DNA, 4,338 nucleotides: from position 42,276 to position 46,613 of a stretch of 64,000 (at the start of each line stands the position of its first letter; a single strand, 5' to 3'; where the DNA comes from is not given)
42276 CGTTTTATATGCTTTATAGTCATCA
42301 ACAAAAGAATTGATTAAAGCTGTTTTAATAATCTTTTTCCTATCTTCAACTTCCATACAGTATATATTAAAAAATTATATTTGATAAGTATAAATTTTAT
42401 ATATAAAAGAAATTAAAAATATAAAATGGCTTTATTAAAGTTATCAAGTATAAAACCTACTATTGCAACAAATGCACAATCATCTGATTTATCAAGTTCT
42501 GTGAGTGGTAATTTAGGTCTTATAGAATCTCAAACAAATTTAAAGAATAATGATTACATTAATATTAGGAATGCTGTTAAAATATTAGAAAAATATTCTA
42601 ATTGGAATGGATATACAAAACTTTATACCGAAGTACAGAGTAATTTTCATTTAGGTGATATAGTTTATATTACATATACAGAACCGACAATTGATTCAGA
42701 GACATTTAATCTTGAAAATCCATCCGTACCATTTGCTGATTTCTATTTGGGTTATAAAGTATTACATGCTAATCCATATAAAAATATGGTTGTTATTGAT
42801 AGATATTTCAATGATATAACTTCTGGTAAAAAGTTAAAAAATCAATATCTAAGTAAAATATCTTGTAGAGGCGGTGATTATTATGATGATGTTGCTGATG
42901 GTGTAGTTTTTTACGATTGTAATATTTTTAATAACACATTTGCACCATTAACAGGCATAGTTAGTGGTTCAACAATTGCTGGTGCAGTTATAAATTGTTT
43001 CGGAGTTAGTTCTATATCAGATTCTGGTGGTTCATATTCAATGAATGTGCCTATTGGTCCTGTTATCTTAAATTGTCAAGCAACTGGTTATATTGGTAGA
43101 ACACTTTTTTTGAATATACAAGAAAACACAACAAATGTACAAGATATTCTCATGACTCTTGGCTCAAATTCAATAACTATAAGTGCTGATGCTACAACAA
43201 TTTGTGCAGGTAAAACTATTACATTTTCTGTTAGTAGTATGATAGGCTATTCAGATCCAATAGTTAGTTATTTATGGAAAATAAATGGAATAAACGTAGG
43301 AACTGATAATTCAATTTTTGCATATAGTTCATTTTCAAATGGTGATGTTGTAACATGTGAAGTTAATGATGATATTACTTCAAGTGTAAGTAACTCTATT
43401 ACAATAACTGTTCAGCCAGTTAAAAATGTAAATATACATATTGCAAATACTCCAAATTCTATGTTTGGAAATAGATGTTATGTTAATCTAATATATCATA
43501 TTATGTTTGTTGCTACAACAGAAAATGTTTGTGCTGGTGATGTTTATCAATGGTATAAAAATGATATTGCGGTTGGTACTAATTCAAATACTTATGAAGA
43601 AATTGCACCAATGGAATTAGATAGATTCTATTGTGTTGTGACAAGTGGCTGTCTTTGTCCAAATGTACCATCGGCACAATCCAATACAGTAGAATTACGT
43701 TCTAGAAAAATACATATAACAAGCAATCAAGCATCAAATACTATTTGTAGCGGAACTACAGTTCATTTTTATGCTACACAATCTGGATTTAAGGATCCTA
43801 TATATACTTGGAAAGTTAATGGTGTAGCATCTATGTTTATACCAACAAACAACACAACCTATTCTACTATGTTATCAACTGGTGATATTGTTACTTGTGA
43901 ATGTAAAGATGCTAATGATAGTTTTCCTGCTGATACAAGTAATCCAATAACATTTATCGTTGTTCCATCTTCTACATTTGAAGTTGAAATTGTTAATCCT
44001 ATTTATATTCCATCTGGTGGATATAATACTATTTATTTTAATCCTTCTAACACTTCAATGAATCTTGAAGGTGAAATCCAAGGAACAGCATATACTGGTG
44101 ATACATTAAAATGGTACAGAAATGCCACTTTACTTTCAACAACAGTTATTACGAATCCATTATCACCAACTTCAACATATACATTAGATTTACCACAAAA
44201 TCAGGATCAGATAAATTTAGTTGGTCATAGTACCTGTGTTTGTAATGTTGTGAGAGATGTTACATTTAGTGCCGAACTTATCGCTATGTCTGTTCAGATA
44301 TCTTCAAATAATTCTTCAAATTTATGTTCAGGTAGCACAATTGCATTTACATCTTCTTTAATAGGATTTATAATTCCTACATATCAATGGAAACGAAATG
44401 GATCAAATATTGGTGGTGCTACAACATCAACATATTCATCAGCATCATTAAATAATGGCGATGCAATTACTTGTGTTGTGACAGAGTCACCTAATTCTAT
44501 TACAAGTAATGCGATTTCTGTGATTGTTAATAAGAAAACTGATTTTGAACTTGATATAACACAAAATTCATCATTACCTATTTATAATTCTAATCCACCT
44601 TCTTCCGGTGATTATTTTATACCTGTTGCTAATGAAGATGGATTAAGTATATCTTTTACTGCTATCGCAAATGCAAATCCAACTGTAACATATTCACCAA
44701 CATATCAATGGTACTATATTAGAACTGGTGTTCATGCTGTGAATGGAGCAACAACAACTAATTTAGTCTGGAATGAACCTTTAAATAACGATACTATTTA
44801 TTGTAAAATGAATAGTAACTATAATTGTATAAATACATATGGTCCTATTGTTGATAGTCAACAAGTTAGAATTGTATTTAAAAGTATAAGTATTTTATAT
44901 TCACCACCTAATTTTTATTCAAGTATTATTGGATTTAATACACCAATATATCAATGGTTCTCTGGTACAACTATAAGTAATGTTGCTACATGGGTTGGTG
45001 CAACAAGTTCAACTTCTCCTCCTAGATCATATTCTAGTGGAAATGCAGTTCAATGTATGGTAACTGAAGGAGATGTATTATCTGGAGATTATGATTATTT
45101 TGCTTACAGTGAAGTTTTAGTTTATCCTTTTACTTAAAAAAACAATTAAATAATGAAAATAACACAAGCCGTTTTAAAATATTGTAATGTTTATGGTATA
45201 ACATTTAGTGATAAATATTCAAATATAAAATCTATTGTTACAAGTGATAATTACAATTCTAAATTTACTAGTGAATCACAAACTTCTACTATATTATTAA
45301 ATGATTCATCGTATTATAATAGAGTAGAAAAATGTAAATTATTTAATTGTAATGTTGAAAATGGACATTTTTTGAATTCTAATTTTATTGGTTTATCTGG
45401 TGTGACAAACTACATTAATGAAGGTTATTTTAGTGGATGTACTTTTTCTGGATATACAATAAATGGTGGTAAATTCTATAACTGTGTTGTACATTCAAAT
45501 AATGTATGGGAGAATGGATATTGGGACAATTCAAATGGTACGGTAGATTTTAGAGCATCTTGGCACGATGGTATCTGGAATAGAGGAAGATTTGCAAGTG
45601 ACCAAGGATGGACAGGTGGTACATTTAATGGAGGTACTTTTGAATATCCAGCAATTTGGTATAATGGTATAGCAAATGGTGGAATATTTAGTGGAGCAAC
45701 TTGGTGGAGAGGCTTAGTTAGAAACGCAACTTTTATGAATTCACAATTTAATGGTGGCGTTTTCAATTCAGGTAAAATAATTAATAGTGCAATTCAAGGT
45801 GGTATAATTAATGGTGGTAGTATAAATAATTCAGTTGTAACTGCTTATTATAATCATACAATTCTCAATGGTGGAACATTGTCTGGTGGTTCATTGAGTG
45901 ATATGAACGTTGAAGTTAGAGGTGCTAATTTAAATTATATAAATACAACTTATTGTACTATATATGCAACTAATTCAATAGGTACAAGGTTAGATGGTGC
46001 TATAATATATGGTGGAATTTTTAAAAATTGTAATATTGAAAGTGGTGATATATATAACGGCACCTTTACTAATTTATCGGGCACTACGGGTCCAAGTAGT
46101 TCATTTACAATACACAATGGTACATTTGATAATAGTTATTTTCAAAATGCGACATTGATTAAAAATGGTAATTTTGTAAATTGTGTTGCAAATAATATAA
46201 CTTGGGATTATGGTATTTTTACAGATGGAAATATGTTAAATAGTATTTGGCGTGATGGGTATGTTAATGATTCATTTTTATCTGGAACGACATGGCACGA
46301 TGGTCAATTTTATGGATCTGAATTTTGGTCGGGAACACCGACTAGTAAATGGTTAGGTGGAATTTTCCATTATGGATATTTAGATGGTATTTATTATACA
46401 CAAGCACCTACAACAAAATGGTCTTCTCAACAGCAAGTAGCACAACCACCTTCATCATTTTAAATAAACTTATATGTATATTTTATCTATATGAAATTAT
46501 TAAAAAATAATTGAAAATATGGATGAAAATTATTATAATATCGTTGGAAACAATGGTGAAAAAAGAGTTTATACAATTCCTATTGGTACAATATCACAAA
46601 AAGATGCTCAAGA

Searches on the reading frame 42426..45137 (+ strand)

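Call 7: search_protein_families(library=phrogs, proteins=[window:42426-45137:+], max_evalue=0.001)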
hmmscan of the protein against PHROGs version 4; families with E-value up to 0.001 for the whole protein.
window:42426-45137:+ (903 aa): 3 families
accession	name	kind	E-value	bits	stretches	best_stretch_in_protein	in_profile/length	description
phrog_3995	-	tail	1.9e-13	51.3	1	583-704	169-291/294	tail protein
phrog_4069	-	head and packaging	0.00028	22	0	622-697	33-112/116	Hoc-like head decoration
phrog_26223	-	unknown function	0.00037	20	1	648-699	473-528/775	-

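Call 47: search_protein_families(library=pfam, proteins=[window:42426-45137:+], max_evalue=1)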
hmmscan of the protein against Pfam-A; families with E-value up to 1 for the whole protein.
window:42426-45137:+ (903 aa): 3 families
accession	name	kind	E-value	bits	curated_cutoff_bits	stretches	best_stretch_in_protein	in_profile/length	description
PF13927.12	Ig_3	-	6.2e-06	27.1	30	1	625-672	6-63/78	Immunoglobulin domain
PF16820.11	PKD_3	-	0.0061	16.8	26.3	0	275-305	29-57/68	PKD-like domain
PF13895.12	Ig_2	-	0.055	14.1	27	1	631-701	9-79/79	Immunoglobulin domain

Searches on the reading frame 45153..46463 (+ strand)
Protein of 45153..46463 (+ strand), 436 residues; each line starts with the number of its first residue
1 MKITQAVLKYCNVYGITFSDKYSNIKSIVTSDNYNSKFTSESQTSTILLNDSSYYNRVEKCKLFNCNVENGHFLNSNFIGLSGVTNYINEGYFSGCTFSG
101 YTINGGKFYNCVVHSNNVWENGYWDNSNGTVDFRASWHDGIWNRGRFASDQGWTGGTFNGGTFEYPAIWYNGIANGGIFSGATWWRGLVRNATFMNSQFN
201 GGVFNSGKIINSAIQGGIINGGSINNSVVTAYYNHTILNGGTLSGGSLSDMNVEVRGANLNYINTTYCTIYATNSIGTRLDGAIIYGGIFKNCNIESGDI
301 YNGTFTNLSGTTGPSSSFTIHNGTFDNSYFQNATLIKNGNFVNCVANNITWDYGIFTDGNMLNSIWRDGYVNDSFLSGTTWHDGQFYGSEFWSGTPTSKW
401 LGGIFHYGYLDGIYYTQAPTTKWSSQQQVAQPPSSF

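Call 7: search_protein_families(library=phrogs, proteins=[window:45153-46463:+], max_evalue=0.001)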
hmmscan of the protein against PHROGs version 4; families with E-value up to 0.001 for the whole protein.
window:45153-46463:+ (436 aa): 0 families

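Call 47: search_protein_families(library=pfam, proteins=[window:45153-46463:+], max_evalue=1)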
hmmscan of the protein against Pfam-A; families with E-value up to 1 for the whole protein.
window:45153-46463:+ (436 aa): 3 families
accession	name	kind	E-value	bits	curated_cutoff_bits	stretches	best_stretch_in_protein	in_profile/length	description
PF13599.13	Pentapeptide_4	-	3e-07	30.9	38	1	320-390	3-72/78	Pentapeptide repeat region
PF23894.2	LD_SV2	-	0.00049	20.8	29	1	66-119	20-73/92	SV2A/B/C luminal domain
PF13576.12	Pentapeptide_3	-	0.016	15.9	27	0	324-344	27-47/48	Pentapeptide repeats (9 copies)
